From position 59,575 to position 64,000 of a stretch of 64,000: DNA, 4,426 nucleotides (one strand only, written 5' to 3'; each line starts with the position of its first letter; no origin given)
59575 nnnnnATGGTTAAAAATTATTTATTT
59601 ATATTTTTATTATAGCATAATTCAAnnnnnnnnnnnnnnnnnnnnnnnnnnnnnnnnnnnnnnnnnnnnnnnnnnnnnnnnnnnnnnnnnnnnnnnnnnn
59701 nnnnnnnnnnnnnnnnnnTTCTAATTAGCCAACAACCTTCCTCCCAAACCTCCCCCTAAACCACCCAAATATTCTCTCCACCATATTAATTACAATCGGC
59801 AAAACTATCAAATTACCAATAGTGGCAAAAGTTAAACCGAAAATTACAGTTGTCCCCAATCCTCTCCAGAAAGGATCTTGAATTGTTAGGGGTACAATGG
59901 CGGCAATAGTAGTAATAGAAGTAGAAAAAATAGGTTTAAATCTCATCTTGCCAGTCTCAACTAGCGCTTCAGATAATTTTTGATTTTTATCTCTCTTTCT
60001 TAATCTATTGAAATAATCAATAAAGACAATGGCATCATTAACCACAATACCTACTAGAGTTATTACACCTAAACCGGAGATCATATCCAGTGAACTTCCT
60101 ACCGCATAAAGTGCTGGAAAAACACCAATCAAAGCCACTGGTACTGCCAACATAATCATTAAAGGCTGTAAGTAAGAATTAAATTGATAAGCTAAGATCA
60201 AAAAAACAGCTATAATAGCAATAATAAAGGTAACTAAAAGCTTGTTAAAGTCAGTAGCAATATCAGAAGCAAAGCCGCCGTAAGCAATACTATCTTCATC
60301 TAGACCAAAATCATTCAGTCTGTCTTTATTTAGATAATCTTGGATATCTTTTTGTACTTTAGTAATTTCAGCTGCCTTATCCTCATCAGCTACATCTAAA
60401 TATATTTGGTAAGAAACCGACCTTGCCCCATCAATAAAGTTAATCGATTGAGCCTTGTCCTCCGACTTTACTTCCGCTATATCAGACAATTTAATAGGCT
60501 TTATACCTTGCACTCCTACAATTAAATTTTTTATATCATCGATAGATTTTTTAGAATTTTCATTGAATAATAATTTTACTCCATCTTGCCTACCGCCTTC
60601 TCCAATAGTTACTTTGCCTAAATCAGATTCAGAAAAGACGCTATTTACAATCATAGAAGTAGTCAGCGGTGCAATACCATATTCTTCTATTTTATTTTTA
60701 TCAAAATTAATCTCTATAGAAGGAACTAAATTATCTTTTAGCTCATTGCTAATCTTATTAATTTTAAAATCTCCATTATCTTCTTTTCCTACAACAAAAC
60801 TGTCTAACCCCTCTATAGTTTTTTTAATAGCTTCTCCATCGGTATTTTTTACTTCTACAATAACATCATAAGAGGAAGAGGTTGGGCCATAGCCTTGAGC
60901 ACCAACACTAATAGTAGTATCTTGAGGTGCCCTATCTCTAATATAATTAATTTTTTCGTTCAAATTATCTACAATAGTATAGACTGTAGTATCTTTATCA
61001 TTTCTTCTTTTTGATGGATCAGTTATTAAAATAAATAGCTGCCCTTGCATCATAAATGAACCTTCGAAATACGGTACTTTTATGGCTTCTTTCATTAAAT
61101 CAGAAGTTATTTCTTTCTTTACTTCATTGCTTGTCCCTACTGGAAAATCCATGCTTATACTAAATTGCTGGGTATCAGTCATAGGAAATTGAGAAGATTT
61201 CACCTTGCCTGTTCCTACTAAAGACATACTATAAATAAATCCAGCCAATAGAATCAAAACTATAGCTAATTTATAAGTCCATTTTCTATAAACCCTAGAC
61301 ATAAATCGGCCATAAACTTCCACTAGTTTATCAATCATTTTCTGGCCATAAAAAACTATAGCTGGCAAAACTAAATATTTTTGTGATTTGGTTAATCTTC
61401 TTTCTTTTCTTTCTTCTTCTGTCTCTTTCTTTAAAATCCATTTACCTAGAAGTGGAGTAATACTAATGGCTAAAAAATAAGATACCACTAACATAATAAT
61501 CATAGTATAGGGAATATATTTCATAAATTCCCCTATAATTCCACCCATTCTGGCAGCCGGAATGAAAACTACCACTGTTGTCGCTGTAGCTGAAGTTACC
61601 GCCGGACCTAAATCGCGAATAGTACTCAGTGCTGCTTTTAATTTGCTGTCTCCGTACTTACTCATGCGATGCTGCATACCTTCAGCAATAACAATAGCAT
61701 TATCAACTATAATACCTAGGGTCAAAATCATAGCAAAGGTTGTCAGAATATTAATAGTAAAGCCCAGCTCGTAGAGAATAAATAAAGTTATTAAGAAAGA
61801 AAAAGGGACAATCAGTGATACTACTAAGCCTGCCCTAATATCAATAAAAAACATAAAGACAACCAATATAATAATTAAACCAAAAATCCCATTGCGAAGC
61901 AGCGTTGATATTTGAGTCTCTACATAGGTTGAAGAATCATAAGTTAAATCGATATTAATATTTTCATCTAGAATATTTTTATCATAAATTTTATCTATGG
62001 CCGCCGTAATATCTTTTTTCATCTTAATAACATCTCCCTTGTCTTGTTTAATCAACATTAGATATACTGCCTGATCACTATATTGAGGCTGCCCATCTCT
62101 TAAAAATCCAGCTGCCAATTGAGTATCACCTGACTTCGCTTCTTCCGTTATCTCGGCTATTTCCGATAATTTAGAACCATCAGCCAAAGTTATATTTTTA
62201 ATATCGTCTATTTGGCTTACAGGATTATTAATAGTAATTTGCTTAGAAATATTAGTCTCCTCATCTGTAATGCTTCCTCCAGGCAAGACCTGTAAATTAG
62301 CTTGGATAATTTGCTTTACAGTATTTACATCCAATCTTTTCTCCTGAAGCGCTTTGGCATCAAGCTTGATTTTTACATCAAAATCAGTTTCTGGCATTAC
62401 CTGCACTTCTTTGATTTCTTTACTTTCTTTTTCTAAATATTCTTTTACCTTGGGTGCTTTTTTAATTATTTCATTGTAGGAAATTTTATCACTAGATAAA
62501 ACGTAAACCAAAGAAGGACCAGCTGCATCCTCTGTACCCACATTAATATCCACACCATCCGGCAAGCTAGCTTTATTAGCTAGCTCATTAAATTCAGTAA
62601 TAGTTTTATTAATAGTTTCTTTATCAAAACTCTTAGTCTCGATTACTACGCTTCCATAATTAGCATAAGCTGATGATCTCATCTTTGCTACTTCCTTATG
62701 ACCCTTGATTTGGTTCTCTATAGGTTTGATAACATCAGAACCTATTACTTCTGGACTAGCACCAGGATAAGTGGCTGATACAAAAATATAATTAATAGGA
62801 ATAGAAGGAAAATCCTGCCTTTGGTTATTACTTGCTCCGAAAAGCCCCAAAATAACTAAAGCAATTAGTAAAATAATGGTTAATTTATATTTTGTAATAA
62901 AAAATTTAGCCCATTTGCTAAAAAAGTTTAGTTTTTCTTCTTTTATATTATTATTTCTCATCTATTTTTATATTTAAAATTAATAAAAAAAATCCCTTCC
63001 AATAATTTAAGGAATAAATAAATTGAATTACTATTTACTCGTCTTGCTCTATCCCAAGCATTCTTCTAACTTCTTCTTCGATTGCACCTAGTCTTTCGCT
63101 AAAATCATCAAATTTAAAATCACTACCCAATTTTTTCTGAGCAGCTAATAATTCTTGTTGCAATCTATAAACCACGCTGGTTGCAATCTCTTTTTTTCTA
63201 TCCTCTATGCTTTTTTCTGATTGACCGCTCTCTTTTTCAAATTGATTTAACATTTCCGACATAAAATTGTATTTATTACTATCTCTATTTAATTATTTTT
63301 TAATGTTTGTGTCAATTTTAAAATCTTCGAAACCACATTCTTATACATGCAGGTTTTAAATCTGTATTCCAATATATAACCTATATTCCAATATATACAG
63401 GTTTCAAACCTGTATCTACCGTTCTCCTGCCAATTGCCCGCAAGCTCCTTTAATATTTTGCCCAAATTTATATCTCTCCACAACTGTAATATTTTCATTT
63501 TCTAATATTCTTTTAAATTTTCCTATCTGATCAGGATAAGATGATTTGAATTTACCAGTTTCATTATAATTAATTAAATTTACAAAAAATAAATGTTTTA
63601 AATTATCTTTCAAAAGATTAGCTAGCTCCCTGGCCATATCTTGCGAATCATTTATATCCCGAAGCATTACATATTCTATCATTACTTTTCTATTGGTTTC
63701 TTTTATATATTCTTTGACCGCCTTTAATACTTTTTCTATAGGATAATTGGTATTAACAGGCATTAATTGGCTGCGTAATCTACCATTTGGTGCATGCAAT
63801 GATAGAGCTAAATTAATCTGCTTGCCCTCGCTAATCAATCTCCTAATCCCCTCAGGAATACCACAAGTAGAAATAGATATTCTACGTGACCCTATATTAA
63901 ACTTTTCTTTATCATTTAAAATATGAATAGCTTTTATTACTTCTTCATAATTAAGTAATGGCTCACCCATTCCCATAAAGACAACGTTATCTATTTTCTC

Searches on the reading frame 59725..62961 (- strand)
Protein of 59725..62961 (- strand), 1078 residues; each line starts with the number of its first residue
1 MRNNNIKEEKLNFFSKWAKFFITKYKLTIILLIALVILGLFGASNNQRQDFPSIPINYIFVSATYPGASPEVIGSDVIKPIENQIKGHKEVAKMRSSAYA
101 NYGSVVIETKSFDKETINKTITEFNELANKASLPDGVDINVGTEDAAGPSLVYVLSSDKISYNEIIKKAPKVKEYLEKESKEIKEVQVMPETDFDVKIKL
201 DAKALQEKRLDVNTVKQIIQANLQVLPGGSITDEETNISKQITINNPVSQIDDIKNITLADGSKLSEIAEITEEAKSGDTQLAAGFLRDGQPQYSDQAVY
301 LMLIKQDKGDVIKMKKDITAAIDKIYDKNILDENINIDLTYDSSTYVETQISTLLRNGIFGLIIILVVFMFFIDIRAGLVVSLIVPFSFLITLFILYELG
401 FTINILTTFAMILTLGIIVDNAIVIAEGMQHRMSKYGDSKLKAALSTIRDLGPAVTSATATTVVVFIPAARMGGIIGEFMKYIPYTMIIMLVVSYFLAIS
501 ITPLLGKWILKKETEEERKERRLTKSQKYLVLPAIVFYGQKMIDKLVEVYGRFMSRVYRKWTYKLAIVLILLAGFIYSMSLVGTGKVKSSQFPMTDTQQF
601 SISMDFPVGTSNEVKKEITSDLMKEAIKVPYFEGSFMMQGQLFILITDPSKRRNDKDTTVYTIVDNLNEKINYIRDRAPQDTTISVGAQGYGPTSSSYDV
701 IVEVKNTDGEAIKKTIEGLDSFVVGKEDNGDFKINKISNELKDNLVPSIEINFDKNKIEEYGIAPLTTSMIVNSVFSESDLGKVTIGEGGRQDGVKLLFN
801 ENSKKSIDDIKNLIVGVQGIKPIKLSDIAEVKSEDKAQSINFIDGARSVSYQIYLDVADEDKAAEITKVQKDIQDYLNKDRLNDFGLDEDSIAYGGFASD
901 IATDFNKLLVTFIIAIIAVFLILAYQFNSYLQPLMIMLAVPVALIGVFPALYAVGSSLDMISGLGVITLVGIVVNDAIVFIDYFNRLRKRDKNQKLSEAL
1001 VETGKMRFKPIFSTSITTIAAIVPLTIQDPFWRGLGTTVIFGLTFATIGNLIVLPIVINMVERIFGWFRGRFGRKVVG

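Call 67: search_protein_families(library=pfam, proteins=[window:59725-62961:-], max_evalue=0.001)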
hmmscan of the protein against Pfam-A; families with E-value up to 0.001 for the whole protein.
window:59725-62961:- (1078 aa): 2 families
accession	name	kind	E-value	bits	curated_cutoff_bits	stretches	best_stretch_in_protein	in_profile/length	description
PF00873.25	ACR_tran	-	6e-137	458.4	28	1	18-1057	2-1016/1021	AcrB/AcrD/AcrF family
PF03176.21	MMPL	-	2.6e-10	40.2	20.5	2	315-513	103-310/333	MMPL family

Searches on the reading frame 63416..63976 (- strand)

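Call 67: search_protein_families(library=pfam, proteins=[window:63416-63976:-], max_evalue=0.001)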
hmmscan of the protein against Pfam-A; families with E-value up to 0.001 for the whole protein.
window:63416-63976:- (186 aa): 2 families
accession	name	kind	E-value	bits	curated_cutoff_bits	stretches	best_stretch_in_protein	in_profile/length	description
PF04055.27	Radical_SAM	-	2.6e-09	37.9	29.5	1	1-112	51-158/166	Radical SAM superfamily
PF19238.5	Radical_SAM_2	-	0.00019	21.6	26.7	1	52-123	76-143/151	Radical SAM-like domain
